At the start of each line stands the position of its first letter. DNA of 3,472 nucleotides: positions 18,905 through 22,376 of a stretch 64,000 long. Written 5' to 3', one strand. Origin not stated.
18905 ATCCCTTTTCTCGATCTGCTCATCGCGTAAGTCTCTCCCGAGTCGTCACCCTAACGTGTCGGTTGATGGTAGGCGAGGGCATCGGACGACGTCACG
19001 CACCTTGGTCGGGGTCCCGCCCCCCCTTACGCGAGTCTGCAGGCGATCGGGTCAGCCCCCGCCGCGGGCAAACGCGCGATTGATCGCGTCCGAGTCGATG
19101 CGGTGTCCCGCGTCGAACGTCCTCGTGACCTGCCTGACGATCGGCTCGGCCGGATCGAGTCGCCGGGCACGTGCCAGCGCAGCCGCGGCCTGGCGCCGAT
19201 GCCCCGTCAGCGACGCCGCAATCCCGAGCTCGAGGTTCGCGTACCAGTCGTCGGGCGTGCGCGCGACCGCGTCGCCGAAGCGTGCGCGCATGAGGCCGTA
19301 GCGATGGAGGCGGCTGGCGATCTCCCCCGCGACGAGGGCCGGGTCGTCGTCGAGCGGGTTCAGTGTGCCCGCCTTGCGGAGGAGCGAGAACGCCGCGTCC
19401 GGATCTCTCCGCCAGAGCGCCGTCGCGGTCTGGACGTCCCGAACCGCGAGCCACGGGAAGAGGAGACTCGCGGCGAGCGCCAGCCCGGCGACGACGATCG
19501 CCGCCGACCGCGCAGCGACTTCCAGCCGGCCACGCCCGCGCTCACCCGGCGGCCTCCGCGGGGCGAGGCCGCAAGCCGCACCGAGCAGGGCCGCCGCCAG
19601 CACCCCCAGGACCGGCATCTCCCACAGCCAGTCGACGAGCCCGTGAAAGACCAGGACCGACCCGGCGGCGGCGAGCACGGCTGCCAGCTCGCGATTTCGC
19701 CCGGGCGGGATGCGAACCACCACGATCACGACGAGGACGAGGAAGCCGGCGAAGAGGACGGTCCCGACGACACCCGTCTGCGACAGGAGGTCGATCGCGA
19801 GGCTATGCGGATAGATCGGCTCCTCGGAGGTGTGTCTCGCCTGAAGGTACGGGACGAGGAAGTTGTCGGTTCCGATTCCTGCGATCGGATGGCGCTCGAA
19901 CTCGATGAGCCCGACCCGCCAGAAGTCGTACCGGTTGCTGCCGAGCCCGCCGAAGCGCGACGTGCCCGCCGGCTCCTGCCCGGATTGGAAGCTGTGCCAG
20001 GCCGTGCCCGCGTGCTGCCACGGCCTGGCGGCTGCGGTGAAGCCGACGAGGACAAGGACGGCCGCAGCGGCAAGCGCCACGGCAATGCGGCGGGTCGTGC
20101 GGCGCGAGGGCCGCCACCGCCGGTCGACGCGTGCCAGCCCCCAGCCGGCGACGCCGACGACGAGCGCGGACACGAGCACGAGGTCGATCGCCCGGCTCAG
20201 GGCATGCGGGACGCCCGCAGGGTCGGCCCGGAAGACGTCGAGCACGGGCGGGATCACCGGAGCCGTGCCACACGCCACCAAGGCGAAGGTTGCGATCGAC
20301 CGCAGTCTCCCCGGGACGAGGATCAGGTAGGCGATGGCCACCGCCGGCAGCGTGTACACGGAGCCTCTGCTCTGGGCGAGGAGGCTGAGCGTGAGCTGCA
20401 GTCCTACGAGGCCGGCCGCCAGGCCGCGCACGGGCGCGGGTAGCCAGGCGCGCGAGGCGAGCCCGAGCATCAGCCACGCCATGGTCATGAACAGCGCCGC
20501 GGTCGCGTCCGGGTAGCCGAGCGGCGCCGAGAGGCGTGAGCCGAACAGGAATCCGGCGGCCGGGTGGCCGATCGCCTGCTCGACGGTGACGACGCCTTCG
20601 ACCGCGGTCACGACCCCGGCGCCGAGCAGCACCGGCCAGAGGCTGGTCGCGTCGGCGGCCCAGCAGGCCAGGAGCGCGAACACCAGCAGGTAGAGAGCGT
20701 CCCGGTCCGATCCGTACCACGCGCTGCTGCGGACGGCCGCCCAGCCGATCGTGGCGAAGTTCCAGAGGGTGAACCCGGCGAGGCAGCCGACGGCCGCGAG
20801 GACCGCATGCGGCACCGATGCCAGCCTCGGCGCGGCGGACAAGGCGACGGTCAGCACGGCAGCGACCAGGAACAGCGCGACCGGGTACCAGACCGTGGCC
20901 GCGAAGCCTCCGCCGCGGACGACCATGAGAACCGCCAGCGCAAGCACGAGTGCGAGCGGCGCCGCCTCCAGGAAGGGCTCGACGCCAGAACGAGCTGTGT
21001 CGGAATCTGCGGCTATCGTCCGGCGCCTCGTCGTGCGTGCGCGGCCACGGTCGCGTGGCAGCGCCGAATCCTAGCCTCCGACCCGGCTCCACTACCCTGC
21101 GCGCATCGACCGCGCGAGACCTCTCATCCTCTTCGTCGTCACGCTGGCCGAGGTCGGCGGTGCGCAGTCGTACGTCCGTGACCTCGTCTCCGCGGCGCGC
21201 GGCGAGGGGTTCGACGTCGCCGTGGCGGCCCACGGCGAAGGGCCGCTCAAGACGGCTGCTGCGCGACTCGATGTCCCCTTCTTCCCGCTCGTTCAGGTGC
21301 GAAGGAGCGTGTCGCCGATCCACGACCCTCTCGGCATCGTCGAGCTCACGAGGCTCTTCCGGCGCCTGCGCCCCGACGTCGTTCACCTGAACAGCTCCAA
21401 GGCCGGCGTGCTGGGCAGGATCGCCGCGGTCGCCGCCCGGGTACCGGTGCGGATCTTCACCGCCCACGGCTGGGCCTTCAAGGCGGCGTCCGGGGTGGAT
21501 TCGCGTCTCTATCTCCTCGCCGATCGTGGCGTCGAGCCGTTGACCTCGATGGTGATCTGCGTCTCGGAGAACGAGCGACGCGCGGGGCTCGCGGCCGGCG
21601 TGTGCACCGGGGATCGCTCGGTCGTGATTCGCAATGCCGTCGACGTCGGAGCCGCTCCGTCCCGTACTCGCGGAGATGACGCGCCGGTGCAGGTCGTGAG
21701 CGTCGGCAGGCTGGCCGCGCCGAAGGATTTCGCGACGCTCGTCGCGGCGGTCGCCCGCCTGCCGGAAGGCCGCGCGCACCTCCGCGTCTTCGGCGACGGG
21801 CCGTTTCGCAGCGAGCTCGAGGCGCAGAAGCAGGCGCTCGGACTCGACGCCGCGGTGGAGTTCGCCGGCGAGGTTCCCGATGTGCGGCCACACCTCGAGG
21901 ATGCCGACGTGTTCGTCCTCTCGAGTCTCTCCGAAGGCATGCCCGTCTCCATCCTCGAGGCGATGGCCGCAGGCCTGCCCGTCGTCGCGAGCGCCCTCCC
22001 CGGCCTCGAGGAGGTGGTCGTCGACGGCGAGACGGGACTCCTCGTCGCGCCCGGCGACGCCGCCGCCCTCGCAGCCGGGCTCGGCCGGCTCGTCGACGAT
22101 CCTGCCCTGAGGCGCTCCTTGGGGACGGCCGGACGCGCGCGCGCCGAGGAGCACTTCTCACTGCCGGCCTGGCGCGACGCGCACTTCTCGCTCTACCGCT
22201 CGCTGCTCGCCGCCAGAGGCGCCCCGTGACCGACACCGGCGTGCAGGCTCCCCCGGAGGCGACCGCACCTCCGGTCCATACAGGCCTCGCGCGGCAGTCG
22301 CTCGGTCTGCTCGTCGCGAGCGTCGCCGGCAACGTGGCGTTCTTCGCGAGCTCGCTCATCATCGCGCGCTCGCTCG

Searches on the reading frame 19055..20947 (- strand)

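Call 41: search_protein_families(library=pfam, max_evalue=0.001, proteins=[window:19055-20947:-])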
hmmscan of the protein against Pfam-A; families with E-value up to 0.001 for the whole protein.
window:19055-20947:- (631 aa): 2 families
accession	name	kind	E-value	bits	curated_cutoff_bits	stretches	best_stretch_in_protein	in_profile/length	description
PF04932.20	Wzy_C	-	1.2e-13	51.6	31.7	1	251-400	15-149/149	O-Antigen ligase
PF11992.13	TgpA_N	-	8.2e-06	25.5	30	1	258-498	20-182/333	TgpA N-terminal domain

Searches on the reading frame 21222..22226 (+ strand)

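Call 41: search_protein_families(library=pfam, max_evalue=0.001, proteins=[window:21222-22226:+])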
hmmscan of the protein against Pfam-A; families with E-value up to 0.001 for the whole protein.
window:21222-22226:+ (335 aa): 7 families
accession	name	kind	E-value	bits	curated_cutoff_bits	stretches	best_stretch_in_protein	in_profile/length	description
PF13692.12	Glyco_trans_1_4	-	8.6e-39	133.5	27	1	157-293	3-142/142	Glycosyl transferases group 1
PF00534.26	Glycos_transf_1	-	2e-38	132.1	26.4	1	155-306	15-171/172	Glycosyl transferases group 1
PF13579.12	Glyco_trans_4_4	-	3e-15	57.3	29.7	1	14-138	36-157/158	Glycosyl transferase 4-like domain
PF13439.12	Glyco_transf_4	-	1.2e-14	55.2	28.5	1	16-142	38-168/170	Glycosyltransferase Family 4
PF13524.12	Glyco_trans_1_2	-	2e-09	38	25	1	173-313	5-134/144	Glycosyl transferase-like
PF20706.3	GT4-conflict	-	1.1e-07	31.6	26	1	141-266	182-320/385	Family 4 Glycosyltransferase in conflict systems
PF13477.12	Glyco_trans_4_2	-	8.1e-06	26.5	23.4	1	28-86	54-111/139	Glycosyl transferase 4-like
